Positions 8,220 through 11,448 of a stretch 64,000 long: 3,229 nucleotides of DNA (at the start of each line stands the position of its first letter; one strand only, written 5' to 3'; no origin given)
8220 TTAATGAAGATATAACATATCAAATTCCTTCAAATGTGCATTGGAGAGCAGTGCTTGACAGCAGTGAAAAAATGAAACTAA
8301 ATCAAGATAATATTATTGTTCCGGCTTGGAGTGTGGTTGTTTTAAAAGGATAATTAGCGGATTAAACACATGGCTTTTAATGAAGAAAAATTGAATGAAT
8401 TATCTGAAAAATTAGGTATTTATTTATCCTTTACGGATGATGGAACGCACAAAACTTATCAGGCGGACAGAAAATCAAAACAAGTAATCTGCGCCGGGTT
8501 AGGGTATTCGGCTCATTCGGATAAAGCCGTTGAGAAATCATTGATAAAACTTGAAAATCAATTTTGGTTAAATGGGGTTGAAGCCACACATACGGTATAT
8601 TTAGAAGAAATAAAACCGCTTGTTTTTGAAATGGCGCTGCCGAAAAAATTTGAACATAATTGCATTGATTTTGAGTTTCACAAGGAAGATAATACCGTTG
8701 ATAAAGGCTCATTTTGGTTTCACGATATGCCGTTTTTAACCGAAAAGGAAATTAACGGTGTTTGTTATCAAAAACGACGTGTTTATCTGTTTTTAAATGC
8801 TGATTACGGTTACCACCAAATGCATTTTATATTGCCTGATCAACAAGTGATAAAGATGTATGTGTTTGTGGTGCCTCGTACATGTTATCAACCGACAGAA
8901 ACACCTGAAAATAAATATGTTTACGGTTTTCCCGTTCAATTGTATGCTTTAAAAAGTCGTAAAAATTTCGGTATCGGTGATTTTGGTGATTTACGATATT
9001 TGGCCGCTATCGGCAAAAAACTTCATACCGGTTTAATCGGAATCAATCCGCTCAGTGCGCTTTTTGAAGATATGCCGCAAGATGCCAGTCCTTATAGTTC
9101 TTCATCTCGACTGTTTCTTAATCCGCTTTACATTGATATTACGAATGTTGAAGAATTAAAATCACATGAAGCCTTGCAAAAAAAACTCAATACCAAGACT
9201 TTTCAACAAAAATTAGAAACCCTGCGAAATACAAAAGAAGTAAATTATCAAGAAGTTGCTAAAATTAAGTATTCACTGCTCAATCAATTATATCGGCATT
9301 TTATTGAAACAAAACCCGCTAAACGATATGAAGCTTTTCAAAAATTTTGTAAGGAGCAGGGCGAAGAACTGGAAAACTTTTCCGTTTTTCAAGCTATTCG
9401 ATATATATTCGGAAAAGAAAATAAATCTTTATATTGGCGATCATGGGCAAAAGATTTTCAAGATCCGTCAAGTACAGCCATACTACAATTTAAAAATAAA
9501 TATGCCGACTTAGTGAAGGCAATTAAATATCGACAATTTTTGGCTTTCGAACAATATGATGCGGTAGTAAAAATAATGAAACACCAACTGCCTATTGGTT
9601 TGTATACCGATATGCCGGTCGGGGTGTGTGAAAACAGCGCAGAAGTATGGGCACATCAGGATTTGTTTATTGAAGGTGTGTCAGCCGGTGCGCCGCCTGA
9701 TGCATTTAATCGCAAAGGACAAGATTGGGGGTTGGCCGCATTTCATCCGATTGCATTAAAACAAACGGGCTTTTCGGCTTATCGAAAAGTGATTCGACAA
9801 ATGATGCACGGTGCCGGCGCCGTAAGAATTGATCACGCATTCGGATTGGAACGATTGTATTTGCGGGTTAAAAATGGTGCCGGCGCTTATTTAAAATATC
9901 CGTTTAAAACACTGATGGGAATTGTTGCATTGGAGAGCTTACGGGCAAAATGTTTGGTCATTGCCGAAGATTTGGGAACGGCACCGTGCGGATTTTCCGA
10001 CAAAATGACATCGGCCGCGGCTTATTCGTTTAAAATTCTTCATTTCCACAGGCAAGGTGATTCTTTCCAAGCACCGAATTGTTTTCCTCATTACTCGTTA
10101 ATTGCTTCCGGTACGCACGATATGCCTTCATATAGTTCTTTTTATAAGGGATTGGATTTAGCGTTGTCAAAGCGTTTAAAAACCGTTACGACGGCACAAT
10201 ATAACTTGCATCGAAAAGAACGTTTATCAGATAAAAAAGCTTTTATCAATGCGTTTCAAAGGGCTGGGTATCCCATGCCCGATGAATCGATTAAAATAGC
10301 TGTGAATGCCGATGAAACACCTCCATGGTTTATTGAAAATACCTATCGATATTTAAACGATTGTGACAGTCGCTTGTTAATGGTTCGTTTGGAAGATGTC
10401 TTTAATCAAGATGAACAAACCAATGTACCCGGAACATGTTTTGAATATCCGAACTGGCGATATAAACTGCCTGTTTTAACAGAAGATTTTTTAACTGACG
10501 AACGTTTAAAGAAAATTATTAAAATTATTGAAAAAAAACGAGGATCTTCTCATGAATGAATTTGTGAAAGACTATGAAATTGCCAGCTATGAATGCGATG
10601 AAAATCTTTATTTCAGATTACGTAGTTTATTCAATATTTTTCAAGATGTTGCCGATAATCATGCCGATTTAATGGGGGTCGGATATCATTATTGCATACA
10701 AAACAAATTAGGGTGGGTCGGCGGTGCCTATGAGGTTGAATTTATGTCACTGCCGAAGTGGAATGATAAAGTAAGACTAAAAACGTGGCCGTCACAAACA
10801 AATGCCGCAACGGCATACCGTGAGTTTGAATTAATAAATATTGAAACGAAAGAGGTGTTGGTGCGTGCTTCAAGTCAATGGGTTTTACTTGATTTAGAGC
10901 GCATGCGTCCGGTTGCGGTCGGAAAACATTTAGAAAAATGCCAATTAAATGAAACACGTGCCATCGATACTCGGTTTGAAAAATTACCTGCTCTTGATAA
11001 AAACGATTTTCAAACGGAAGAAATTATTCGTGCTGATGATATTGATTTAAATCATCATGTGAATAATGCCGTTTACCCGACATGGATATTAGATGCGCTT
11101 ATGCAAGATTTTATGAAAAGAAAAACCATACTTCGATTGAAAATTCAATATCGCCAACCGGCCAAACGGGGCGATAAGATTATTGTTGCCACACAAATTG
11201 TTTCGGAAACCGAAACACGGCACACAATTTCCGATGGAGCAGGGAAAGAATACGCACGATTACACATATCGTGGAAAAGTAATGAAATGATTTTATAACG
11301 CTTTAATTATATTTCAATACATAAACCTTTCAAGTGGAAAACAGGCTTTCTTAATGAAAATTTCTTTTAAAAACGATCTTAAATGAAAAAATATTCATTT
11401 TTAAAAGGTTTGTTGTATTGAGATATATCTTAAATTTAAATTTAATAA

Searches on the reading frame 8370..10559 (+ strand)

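Call 30: search_protein_families(library=pfam, proteins=[window:8370-10559:+], max_evalue=0.00001)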
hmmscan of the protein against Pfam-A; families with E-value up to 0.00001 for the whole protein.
window:8370-10559:+ (729 aa): 1 family
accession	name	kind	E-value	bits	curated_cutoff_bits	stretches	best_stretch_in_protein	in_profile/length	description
PF02446.23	Glyco_hydro_77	-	1.9e-107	360.5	25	1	189-701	1-460/465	4-alpha-glucanotransferase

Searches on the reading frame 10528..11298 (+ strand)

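Call 30: search_protein_families(library=pfam, proteins=[window:10528-11298:+], max_evalue=0.00001)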
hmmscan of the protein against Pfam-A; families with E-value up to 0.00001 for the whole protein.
window:10528-11298:+ (256 aa): 3 families
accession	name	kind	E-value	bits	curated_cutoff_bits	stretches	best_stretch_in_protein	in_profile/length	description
PF01643.23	Acyl-ACP_TE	-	4.5e-28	98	23.7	1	11-133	3-125/131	Acyl-ACP thioesterase N-terminal domain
PF20791.3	Acyl-ACP_TE_C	-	2.3e-20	73.1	21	1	161-250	8-100/101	Acyl-ACP thioesterase C-terminal domain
PF13279.12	4HBT_2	-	1.9e-12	48.2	25.5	0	22-132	5-115/122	Thioesterase-like superfamily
